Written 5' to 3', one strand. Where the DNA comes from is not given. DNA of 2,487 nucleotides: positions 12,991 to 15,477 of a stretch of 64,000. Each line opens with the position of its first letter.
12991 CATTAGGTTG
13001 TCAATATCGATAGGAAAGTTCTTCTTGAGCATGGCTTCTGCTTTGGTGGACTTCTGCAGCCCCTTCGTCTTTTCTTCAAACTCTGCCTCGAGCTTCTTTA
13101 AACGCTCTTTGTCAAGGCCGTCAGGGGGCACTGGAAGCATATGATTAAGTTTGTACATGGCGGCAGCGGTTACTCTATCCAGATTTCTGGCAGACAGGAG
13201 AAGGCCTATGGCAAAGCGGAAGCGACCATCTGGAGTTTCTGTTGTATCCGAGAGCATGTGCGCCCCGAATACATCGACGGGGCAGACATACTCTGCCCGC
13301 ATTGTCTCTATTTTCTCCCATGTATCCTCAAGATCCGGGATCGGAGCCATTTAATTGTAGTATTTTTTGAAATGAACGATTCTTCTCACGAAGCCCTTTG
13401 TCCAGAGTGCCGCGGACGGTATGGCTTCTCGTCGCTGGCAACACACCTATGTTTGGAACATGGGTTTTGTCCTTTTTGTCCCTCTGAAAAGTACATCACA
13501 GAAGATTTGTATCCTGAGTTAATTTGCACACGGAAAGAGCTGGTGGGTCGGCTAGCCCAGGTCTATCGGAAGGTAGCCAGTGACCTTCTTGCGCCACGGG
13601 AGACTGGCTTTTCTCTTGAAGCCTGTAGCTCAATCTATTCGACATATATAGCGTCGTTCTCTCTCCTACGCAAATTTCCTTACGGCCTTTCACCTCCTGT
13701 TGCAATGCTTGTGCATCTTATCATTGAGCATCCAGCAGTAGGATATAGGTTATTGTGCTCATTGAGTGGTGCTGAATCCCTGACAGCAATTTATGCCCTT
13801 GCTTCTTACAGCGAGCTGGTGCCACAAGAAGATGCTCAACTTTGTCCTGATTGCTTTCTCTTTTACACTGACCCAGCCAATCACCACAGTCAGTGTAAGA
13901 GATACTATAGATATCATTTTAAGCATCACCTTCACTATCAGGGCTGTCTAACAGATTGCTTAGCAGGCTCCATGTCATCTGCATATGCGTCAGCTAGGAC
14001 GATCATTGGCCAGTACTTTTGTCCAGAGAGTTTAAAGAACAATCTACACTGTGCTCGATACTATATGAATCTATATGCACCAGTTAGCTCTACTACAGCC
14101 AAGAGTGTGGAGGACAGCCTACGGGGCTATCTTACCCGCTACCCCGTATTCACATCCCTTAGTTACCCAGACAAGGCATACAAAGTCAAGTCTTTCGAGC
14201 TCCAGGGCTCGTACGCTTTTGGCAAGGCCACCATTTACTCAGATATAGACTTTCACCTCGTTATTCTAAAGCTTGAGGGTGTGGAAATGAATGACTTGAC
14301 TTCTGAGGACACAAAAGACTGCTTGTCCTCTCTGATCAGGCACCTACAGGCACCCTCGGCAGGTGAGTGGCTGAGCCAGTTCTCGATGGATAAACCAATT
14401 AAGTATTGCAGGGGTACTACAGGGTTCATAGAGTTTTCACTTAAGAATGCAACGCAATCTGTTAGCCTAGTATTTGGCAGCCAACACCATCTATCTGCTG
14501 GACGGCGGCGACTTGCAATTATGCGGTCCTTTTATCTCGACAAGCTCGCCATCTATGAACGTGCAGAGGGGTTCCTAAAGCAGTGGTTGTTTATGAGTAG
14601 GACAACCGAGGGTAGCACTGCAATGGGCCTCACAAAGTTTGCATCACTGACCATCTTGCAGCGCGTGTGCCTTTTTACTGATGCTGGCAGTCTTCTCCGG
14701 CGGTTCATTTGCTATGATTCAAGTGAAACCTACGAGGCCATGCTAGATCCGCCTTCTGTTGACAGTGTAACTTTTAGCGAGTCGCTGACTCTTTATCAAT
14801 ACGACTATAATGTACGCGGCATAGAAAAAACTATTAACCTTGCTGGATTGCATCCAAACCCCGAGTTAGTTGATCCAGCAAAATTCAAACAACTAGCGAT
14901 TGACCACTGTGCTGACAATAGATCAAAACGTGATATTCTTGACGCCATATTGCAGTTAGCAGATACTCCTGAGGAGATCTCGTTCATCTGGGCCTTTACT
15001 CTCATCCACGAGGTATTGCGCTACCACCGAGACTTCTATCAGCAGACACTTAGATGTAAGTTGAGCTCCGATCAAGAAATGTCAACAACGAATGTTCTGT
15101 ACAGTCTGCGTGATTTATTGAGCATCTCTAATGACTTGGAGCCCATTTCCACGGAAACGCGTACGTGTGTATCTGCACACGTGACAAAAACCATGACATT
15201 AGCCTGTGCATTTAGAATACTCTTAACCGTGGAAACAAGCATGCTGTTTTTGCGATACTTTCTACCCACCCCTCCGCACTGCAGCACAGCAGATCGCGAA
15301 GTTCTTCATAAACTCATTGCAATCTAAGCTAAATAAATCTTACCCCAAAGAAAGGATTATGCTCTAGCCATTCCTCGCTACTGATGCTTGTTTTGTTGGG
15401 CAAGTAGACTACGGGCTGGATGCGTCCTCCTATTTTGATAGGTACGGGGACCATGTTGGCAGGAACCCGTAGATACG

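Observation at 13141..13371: Apparent 210-bp sense/antisense CDS overlap (Nth versus 728-aa ORF) is an ORF-calling artefact; the true arrangement is a 21-bp bidirectional promoter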

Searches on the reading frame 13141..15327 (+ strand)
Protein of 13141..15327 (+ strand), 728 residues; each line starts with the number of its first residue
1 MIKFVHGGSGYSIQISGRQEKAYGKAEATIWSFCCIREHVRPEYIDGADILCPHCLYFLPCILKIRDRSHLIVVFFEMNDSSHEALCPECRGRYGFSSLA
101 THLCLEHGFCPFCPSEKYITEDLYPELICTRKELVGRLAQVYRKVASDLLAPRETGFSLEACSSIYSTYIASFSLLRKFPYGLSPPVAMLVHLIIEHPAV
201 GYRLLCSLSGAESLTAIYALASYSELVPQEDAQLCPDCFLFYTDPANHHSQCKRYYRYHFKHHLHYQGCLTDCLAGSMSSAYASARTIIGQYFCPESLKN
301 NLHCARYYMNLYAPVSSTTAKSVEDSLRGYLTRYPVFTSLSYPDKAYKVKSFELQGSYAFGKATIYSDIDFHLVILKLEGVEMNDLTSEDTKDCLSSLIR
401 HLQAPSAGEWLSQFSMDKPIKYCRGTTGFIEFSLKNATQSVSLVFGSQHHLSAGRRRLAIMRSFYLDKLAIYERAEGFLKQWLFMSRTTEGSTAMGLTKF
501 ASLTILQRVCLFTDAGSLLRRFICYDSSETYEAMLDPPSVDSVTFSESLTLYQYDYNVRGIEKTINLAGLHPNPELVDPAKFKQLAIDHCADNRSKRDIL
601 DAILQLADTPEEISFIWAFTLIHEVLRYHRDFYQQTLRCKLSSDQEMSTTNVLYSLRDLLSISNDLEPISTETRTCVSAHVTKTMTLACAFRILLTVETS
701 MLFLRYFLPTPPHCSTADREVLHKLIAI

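Call 3: search_protein_families(library=pfam, proteins=[window:13141-15327:+], max_evalue=0.01)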
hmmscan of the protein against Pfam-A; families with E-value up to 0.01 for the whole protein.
window:13141-15327:+ (728 aa): 0 families

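Call 4: find_homologous_proteins(query=window:13141-15327:+)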
Query window:13141-15327:+ (728 aa): 5 proteins with E <= 0.001 among 8000 candidates.
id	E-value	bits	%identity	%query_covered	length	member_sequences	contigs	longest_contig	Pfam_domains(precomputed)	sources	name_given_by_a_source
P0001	0.0e+0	1442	97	89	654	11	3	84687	-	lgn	-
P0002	0.0e+0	1212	82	89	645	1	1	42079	-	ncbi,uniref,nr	ncbi:Hypothetical protein GLP15_2747 [Giardia lamblia P15]|uniref:Uncharacterized protein n=1 Tax=Gi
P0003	9.5e-284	962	65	89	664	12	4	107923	-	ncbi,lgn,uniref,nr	ncbi:Hypothetical protein GL50581_1577 [Giardia duodenalis ATCC 50581]|uniref:Uncharacterized protei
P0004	6.2e-272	923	62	89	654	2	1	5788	-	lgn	-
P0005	5.9e-250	850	58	89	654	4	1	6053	-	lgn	-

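Call 6: find_encoding_contigs(protein=P0002, flank=3000, max_places=3)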
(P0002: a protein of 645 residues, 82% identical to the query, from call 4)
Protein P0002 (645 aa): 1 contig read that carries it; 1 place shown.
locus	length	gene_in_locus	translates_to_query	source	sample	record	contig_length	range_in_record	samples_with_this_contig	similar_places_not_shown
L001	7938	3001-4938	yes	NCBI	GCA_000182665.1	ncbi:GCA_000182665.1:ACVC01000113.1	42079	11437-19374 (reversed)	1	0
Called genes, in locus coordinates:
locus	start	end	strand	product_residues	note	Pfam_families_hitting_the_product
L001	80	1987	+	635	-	PF11822:BTB_SANBR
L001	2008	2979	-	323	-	PF00730:HhH-GPD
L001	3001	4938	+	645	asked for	-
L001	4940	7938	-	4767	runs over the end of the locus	-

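Call 7: find_encoding_contigs(protein=P0003, flank=3000, max_places=3)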
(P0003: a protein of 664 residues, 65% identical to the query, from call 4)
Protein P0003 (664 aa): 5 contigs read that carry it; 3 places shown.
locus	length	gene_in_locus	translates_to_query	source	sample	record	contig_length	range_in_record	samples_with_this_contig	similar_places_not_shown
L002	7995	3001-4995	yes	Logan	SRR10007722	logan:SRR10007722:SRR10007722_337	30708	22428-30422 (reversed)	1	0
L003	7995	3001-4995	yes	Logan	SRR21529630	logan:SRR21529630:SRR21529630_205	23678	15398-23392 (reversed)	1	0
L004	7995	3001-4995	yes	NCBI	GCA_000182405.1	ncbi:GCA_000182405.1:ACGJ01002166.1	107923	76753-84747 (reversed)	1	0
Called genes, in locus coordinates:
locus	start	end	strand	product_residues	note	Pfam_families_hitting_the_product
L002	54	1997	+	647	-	PF11822:BTB_SANBR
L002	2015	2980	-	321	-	PF00730:HhH-GPD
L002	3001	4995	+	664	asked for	-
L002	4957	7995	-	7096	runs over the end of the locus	-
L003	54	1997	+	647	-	PF11822:BTB_SANBR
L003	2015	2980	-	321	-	PF00730:HhH-GPD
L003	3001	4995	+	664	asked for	-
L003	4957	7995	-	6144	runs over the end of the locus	?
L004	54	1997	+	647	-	PF11822:BTB_SANBR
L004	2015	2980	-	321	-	PF00730:HhH-GPD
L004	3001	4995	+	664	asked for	-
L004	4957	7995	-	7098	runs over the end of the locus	-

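Call 8: find_encoding_contigs(protein=P0001, flank=3000, max_places=3)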
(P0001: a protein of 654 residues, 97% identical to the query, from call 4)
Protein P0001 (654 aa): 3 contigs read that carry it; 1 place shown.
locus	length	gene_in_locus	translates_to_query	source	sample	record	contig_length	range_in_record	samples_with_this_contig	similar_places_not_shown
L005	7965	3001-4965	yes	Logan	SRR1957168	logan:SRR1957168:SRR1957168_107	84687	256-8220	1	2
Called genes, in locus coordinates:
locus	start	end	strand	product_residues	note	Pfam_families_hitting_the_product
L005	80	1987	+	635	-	PF11822:BTB_SANBR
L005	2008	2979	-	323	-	PF00730:HhH-GPD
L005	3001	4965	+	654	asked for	-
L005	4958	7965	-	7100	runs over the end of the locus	-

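Call 9: find_encoding_contigs(protein=P0004, flank=3000, max_places=2)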
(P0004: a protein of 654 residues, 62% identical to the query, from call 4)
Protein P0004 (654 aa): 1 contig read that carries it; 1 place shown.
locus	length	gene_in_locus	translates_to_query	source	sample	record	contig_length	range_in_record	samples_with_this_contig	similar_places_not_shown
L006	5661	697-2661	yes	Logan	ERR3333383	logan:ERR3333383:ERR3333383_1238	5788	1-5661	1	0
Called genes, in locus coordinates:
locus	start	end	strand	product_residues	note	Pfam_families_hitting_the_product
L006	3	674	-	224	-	?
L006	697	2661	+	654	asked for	-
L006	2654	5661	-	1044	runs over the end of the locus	?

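Call 10: find_encoding_contigs(protein=P0005, flank=3000, max_places=2)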
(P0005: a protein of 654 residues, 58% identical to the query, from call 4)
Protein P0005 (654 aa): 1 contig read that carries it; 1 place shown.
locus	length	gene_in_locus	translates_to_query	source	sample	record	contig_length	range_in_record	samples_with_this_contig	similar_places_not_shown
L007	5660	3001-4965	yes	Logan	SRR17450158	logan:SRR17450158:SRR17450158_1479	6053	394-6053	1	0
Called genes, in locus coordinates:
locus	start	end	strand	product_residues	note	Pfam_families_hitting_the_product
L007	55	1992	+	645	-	PF11822:BTB_SANBR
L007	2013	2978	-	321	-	PF00730:HhH-GPD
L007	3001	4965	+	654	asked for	-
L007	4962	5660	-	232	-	?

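Call 12: list_cluster_members(proteins=[window:13372-15327:+, window:13141-15327:+, window:12379-13350:-])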
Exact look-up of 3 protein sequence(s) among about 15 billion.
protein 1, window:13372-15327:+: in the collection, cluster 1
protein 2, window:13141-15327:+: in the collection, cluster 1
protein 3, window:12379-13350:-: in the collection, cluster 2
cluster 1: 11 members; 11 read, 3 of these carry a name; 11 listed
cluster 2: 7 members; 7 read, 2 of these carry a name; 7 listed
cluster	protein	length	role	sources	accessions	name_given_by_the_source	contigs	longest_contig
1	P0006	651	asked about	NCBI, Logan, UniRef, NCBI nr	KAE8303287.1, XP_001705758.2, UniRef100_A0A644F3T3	hypothetical protein GL50803_0017094 [Giardia duodenalis] | Uncharacterized protein n=1 Tax=Giardia intestinalis (strain ATCC 50803 / WB clone C6) ... | hypothetical protein GL50803_0017094 [Giardia intestinalis]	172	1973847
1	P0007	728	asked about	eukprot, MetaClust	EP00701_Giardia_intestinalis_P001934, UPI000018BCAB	XP_001705758.1 Hypothetical protein GL50803_17094 [Giardia lamblia ATCC 50803] | status=active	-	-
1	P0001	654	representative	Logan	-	-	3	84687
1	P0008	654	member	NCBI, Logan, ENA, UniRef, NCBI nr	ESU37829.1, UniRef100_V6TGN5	Hypothetical protein DHA2_151485 [Giardia duodenalis] | Uncharacterized protein n=1 Tax=Giardia intestinalis TaxID=5741 RepID=V6TGN5_GIAIN | Hypothetical protein DHA2_151485 [Giardia intestinalis]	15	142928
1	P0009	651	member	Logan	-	-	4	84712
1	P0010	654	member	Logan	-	-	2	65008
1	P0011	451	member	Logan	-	-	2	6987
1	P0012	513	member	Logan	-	-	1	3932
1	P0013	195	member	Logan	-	-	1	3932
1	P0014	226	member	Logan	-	-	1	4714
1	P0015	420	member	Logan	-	-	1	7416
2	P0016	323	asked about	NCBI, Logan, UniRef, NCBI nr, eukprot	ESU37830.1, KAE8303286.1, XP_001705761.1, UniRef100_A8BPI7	Endonuclease III [Giardia duodenalis] | Endonuclease III homolog n=2 Tax=Giardia intestinalis TaxID=5741 RepID=A8BPI7_GIAIC | Endonuclease III [Giardia intestinalis]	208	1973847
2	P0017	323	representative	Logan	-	-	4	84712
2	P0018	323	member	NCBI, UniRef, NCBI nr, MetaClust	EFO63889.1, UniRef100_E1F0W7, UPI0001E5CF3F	Endonuclease III [Giardia lamblia P15] | Endonuclease III homolog n=1 Tax=Giardia intestinalis (strain P15) TaxID=658858 ... | status=active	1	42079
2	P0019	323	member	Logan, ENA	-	-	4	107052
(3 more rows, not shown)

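Call 47: search_solved_structures(query=A2, max_evalue=1, show_alignments=2)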
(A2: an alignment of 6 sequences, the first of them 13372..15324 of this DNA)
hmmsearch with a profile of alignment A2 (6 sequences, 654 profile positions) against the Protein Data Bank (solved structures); distinct sequences matched with E-value up to 1: 1.
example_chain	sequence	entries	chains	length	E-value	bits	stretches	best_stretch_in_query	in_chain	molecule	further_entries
4ebj_A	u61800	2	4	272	0.3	12.9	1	275-305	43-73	Aminoglycoside nucleotidyltransferase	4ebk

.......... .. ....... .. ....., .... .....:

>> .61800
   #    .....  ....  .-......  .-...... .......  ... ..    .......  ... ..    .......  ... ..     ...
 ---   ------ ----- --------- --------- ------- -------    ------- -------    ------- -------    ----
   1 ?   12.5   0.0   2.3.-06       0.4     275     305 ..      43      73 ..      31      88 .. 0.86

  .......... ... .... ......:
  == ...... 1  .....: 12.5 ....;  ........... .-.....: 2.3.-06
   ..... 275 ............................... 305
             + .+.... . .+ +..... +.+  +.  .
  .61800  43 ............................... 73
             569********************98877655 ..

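Call 48: search_protein_families(library=pfam, alignment_id=A2, max_evalue=5)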
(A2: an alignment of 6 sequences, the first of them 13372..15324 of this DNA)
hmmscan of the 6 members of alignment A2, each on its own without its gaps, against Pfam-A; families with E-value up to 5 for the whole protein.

A. member 1, window:13372-15324:+ (651 aa): 1 family
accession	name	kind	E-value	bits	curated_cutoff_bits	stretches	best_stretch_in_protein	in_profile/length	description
PF01909.29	NTP_transf_2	-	0.013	16.3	21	1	270-295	12-37/93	Nucleotidyltransferase domain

B. families by the number of members that match (of 6 scanned): 3 families
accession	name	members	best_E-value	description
PF01909.29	NTP_transf_2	4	0.013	Nucleotidyltransferase domain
PF18765.7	Polbeta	1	0.1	Polymerase beta, Nucleotidyltransferase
PF13989.11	YejG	1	0.12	YejG-like protein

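Call 62: predict_structure(alignment_id=A2)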
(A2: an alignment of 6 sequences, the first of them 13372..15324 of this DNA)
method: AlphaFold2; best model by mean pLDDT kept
length: 651 residues; sequences in the alignment: 6
mean_pLDDT: 40.0   pTM: 0.32
mean pLDDT of the five models: 40.0, 39.5, 38.7, 35.9, 33.6
residues with pLDDT >= 90: 7; 70-90: 75; 50-70: 46; < 50: 523
segments of 3 or more residues with pLDDT < 50: 1-166, 170-238, 279-290, 377-651
pLDDT, mean of each block of 10 residues (from residue 1): 38 42 39 32 27 27 27 26 28 27 38 40 40 34 30 37 45 35 28 27 28 26 27 36 73 88 88 69 34 77 81 86 79 66 67 71 72 53 33 32 31 28 28 27 24 24 26 29 28 33 42 34 39 37 34 29 29 23 24 24 31 31 26 30 36 32
secondary structure, 60 per line:
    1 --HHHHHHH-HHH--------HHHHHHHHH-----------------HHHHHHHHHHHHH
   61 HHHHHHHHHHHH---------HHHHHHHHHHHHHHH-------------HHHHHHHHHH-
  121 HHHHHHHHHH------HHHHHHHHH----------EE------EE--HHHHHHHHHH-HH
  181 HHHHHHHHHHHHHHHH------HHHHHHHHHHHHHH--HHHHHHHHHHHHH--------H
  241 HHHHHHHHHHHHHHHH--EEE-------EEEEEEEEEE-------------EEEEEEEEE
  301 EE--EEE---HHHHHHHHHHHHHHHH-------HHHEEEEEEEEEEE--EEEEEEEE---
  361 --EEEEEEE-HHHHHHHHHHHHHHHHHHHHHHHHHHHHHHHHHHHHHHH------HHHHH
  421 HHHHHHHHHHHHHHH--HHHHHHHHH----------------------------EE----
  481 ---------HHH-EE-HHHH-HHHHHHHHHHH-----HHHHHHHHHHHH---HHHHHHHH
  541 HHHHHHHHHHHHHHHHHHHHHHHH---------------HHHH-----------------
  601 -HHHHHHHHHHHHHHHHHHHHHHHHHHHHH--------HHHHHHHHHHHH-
elements in order: H3-9 H22-30 H48-72 H82-96 H110-119 H121-130 H137-145 H168-177 H179-196 H203-216 H219-231 H240-256 E259-261 E269-278 E292-302 E305-307 H311-326 E337-347 E350-357 E363-369 H371-409 H416-435 H438-446 H497-500 H502-512 H518-529 H533-564 H580-583 H602-630 H639-650

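Call 63: search_protein_representatives(alignment_id=A2)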
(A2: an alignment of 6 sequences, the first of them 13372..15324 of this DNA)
Query: 6 sequences, 654 profile positions. Proteins with E-value up to 0.001 (for the whole library): 2; up to 1e-10: 1; up to 1e-30: 1. The best 2 are listed.
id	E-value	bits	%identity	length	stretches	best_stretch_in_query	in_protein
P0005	0.0e+00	1265.9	-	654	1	1-652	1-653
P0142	2.7e-07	46.2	-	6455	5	493-539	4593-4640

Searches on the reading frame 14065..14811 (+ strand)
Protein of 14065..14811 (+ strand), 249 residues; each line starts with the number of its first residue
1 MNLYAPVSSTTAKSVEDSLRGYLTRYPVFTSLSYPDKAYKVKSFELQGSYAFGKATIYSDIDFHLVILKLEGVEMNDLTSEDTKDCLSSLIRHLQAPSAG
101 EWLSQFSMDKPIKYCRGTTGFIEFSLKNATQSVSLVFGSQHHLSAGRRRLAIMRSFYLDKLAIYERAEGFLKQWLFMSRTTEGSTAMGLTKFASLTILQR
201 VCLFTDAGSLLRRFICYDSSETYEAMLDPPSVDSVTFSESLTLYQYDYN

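Call 72: search_solved_structures(query=A3, max_evalue=10, show_alignments=3)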
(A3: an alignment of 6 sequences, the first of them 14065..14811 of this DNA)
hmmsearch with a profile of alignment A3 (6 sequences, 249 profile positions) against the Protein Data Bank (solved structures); distinct sequences matched with E-value up to 10: 1.
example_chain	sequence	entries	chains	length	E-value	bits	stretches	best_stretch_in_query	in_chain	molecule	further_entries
4ebj_A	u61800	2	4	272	0.095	15.7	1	44-74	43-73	Aminoglycoside nucleotidyltransferase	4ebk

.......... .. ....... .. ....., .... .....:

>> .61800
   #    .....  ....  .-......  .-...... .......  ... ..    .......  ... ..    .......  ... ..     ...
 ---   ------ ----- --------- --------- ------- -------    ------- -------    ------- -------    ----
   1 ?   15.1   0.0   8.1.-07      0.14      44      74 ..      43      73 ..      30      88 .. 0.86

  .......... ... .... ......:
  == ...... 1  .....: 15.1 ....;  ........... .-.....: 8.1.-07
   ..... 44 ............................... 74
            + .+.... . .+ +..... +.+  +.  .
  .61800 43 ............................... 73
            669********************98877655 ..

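Call 73: predict_structure(alignment_id=A3)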
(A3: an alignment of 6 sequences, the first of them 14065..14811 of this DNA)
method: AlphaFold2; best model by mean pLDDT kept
length: 249 residues; sequences in the alignment: 6
mean_pLDDT: 60.9   pTM: 0.57
mean pLDDT of the five models: 60.9, 55.3, 52.2, 43.4, 39.4
residues with pLDDT >= 90: 9; 70-90: 90; 50-70: 60; < 50: 90
segments of 3 or more residues with pLDDT < 50: 1-5, 49-57, 181-249
pLDDT, mean of each block of 10 residues (from residue 1): 50 82 89 89 71 43 84 82 87 73 69 73 75 75 60 53 51 51 47 47 44 36 31 32 26
secondary structure, 60 per line:
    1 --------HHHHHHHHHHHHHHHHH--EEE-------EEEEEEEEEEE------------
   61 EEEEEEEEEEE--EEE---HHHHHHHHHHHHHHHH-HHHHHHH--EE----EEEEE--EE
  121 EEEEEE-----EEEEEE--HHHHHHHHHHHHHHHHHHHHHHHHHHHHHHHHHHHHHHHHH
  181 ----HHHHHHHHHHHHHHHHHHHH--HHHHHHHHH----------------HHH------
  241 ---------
elements in order: H9-25 E28-30 E38-48 E61-71 E74-76 H80-95 H97-103 E112-116 E119-126 E132-137 H140-180 H185-204 H207-215

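Call 75: fold_search(model_id=the predicted structure, library=pdb)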
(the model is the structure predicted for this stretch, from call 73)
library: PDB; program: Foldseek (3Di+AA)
matches with E <= 10: 416; with E <= 0.001: 0
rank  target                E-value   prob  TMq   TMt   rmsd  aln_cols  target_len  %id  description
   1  6zqb_UV               1.8e-03  0.96  0.29  0.09  16.7       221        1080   14  Cryo-EM structure of the 90S pre-ribosome from Saccharomyces cerevisiae, state B2 (released 2020-09-23)
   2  6lqs_RE               4.7e-03  0.92  0.28  0.08  18.6       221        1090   11  Cryo-EM structure of 90S small subunit preribosomes in transition states (State D) (released 2020-09-16)
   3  4m5d_A                6.4e-03  0.94  0.28  0.08   7.2       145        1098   16  Crystal structure of the Utp22 and Rrp7 complex from Saccharomyces cerevisiae (released 2013-11-06)
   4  4rwo_A                9.4e-03  0.92  0.29  0.22   6.7       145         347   16  Crystal structure of the porcine OAS1 L149R mutant in complex with dsRNA and ApCpp in the AMP donor position (released 2015-05-20)
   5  5w0o_A                1.3e-02  0.95  0.29  0.22   6.0       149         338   11  Structure of human TUT7 catalytic module (CM) in complex with dsRNA (released 2017-06-28)
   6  6zqd_UV               1.3e-02  0.87  0.28  0.09   8.9       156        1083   15  Cryo-EM structure of the 90S pre-ribosome from Saccharomyces cerevisiae, state Post-A1 (released 2020-09-23)
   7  5w0b_B                1.8e-02  0.96  0.31  0.23   5.8       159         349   10  Structure of human TUT7 catalytic module (CM) (released 2017-06-28)
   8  5w0b_C                2.0e-02  0.94  0.32  0.24   5.3       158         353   16  Structure of human TUT7 catalytic module (CM) (released 2017-06-28)
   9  9n73_NH               2.3e-02  0.75  0.28  0.09  18.6       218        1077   12  SSU processome maturation and disassembly, State G (released 2025-10-29)
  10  5w0b_A                2.4e-02  0.97  0.34  0.27   5.4       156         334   14  Structure of human TUT7 catalytic module (CM) (released 2017-06-28)
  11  5w0n_C                2.4e-02  0.97  0.35  0.26   5.0       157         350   15  Structure of human TUT7 catalytic module (CM) in complex with UMPNPP and U2 RNA (released 2017-06-28)
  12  4rwp_A                2.4e-02  0.87  0.30  0.23   6.0       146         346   17  Crystal structure of porcine OAS1 in complex with dsRNA (released 2015-05-20)
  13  5wlc_NH               2.4e-02  0.85  0.28  0.08   7.1       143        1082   15  The complete structure of the small subunit processome (released 2017-09-27)
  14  5w0m_C                2.9e-02  0.97  0.33  0.23   5.1       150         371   15  Structure of human TUT7 catalytic module (CM) in complex with U5 RNA (released 2017-06-28)
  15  6lbk_A                3.1e-02  0.94  0.32  0.25   6.5       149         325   15  Structure of rat GLD-2 (Terminal nucleotidyltransferase 2, TENT2) (released 2020-07-22)
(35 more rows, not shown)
